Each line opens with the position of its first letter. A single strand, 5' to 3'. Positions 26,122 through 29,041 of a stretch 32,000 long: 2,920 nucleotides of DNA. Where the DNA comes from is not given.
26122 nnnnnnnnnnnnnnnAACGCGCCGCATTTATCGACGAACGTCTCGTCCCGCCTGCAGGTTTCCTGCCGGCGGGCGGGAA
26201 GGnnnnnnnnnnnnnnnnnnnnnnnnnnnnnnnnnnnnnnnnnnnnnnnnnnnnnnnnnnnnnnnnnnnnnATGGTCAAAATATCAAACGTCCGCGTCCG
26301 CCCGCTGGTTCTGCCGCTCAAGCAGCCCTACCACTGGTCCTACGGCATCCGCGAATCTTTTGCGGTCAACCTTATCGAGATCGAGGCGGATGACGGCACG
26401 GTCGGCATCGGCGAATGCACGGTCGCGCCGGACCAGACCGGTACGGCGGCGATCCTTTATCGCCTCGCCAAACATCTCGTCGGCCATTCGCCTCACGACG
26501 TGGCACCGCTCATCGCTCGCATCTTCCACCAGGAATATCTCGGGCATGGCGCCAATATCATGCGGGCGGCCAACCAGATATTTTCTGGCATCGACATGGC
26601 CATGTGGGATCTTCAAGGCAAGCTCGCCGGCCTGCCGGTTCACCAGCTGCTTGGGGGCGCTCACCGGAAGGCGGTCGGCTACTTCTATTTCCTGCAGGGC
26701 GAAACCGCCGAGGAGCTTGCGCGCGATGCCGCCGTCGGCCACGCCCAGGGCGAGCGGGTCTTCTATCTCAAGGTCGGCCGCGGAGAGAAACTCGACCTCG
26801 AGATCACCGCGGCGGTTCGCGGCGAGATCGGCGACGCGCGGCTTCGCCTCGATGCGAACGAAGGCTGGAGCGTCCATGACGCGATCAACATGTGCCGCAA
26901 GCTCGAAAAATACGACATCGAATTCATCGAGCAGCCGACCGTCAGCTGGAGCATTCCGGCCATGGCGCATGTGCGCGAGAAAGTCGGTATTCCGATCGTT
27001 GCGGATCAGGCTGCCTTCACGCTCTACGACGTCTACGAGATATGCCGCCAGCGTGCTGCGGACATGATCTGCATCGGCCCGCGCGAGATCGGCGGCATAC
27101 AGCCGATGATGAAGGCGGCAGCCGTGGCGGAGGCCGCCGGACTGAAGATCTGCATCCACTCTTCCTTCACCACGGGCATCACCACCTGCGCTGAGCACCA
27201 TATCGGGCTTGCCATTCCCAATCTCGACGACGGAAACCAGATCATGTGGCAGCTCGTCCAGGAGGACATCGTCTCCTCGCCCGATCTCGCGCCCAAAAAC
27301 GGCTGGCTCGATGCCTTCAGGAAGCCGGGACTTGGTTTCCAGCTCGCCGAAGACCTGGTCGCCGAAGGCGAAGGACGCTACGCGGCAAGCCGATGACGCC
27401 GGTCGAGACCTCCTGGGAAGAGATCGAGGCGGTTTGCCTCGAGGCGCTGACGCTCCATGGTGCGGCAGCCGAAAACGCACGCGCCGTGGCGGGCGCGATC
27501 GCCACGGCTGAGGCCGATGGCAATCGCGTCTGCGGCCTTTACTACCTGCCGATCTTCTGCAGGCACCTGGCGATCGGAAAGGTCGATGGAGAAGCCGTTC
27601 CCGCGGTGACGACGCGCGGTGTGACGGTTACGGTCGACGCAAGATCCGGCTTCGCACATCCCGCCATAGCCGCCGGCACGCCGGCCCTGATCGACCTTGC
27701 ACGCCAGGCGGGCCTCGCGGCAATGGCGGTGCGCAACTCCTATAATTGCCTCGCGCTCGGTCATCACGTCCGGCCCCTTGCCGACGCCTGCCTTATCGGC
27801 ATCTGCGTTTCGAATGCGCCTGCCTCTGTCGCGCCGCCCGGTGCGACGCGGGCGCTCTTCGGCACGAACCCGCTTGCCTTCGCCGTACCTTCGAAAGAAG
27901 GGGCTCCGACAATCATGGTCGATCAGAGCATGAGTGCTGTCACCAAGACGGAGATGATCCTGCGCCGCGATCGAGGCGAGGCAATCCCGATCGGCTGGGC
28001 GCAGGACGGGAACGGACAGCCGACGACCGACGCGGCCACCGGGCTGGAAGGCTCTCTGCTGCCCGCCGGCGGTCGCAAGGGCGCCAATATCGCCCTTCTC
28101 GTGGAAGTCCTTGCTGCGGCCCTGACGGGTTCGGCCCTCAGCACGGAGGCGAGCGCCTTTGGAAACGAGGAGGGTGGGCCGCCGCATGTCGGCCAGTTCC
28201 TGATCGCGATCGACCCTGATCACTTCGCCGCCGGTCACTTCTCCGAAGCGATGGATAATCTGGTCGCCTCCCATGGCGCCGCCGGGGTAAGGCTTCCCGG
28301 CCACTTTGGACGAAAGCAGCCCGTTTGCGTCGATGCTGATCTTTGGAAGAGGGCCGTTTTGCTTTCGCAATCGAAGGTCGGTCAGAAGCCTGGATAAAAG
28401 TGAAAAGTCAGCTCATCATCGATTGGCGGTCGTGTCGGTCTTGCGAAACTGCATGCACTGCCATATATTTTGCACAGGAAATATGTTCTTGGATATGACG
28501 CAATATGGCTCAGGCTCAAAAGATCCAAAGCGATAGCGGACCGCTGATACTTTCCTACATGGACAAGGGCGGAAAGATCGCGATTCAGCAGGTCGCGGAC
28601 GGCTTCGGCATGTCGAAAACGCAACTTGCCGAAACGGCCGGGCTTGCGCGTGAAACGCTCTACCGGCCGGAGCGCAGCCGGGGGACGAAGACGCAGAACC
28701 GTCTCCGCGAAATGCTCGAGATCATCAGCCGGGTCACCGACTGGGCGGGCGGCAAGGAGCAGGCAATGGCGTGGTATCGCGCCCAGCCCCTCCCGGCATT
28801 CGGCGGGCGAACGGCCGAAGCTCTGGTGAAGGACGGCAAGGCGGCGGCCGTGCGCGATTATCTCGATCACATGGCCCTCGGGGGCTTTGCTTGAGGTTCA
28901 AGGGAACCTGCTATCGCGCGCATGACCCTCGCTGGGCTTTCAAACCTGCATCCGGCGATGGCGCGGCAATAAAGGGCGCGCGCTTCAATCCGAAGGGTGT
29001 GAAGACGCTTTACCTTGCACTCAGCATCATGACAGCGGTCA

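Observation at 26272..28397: Translationally coupled enolase-superfamily / Ldh2 pair in which both members lack canonical catalytic residues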

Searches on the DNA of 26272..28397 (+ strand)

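Call 10: search_dna_similar(query=window:26272-28397:+, collection=plasmids, mode=near, max_rows=25)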
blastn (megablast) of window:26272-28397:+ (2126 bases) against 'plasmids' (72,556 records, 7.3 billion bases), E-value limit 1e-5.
Records with a match: 65; places in all: 65; records where one place covers at least 80% of the query: 64.
Best place of each record, by identity: >=99% 6; 95-99% 40; 90-95% 4; 80-90% 15.
By first word of the organism name: Sinorhizobium 63; Shinella 2.
By predicted mobility (MOB-suite, as given by PLSDB): conjugative 60; non-mobilizable 5.
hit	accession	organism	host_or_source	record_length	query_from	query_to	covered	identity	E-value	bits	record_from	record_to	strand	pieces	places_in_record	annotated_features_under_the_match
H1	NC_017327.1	Sinorhizobium meliloti SM11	-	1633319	1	2126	100%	100.0%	0e+0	3927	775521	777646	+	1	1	none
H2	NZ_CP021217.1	Sinorhizobium meliloti RU11/001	-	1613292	1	2126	100%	100.0%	0e+0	3927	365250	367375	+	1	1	none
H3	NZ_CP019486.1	Sinorhizobium meliloti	alfalfa,single cell,nitrogen fixing ...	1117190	1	2126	100%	99.6%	0e+0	3882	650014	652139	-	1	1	record has no annotation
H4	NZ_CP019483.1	Sinorhizobium meliloti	alfalfa,whole organism,alfalfa nodule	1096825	1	2126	100%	99.6%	0e+0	3882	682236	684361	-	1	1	record has no annotation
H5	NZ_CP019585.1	Sinorhizobium meliloti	Medicago arborea,tissue sample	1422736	1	2126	100%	99.1%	0e+0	3816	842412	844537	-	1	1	record has no annotation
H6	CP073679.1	Sinorhizobium meliloti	Medicago truncatula,cell culture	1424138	1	2126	100%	99.0%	0e+0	3808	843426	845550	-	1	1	mandelate racemase/muconate lactonizing enzyme family protein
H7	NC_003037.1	Sinorhizobium meliloti 1021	-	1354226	1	2126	100%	99.0%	0e+0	3805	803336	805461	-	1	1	none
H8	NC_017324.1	Sinorhizobium meliloti BL225C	-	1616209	1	2126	100%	99.0%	0e+0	3805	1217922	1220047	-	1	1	none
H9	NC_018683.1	Sinorhizobium meliloti Rm41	-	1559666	1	2126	100%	99.0%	0e+0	3805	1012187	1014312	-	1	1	none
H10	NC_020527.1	Sinorhizobium meliloti 2011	-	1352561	1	2126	100%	99.0%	0e+0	3805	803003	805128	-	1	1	none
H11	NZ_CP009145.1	Sinorhizobium meliloti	Medicago orbicularis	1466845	1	2126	100%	99.0%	0e+0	3805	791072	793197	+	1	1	none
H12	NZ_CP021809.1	Sinorhizobium meliloti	Medicago sativa,Single Cell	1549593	1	2126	100%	99.0%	0e+0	3805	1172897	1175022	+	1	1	none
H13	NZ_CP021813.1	Sinorhizobium meliloti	Medicago truncatula,Single Cell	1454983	1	2126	100%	99.0%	0e+0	3805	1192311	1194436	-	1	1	none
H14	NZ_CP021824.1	Sinorhizobium meliloti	Medicago truncatula,Single Cell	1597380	1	2126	100%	99.0%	0e+0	3805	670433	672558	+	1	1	none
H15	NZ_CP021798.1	Sinorhizobium meliloti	Medicago sativa,Single Cell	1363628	1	2126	100%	99.0%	0e+0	3805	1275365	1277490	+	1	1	none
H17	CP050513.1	Sinorhizobium meliloti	Medicago sativa,cell culture,root nodule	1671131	1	2126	100%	99.0%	0e+0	3805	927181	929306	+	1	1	mandelate racemase/muconate lactonizing enzyme family protein | Ldh family oxidoreductase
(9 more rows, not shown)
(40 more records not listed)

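Call 12: get_annotated_region(hit=H17, flank=20000)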
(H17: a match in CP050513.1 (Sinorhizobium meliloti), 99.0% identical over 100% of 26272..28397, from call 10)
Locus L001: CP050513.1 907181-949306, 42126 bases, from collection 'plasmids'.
description: Sinorhizobium meliloti strain RCAM1750 plasmid p_1, complete sequence
organism: Sinorhizobium meliloti (NCBI taxid 382)
taxonomy: Bacteria; Pseudomonadota; Alphaproteobacteria; Hyphomicrobiales; Rhizobiaceae; Sinorhizobium; Sinorhizobium meliloti
host: -; source: Medicago sativa,cell culture,root nodule; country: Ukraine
typing (MOB-suite, as given by PLSDB): conjugative; relaxase MOBQ; mating-pair formation MPF_T
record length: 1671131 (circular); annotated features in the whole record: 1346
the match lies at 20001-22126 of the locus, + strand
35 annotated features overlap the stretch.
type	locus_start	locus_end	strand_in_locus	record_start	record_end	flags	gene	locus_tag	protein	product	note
CDS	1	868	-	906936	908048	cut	-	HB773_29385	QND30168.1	alanine--glyoxylate aminotransferase family protein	-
CDS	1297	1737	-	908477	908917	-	-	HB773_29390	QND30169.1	hypothetical protein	-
CDS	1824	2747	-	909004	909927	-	-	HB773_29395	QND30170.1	LysR family transcriptional regulator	-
CDS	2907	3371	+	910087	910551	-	-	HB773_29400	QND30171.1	(2Fe-2S)-binding protein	-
CDS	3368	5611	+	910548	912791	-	-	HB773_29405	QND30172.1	xanthine dehydrogenase family protein molybdopterin-binding subunit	-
CDS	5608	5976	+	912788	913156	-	-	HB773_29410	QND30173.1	cytochrome c family protein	-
CDS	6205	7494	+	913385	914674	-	-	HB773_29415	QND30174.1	MFS transporter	-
CDS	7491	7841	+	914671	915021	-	-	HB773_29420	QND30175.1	MFS transporter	-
CDS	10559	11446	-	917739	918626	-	-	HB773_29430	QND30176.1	LysR family transcriptional regulator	-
CDS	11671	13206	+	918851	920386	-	-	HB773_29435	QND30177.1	trimethylamine methyltransferase family protein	-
CDS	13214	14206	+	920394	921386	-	-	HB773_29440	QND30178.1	GlxA family transcriptional regulator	-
CDS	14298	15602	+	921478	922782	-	-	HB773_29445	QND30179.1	aminopeptidase P family protein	-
CDS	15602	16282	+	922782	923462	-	-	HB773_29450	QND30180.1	isochorismatase family protein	-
CDS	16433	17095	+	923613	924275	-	-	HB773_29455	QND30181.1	ABC transporter permease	-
CDS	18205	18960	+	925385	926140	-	-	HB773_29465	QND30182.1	ABC transporter permease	-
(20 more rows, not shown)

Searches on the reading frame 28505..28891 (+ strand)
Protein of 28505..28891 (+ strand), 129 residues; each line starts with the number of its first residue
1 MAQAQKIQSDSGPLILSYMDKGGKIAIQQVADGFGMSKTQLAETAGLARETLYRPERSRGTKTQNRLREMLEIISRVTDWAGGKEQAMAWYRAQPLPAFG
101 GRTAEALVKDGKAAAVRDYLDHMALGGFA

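Call 79: search_protein_families(library=pfam, proteins=[window:28505-28891:+], max_evalue=0.001)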
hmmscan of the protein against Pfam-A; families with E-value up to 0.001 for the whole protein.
window:28505-28891:+ (129 aa): 3 families
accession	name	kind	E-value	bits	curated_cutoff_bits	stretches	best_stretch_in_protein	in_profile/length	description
PF09722.15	Xre_MbcA_ParS_C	-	1.1e-09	38.5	24.5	1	78-124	3-49/51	Antitoxin Xre/MbcA/ParS C-terminal toxin-binding domain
PF02796.21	HTH_7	-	0.00022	21.7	23.8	0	35-54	21-40/45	Helix-turn-helix domain of resolvase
PF20432.4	Xre-like-HTH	-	0.00046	20.9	25.8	1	25-62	13-48/63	Antitoxin Xre-like helix-turn-helix domain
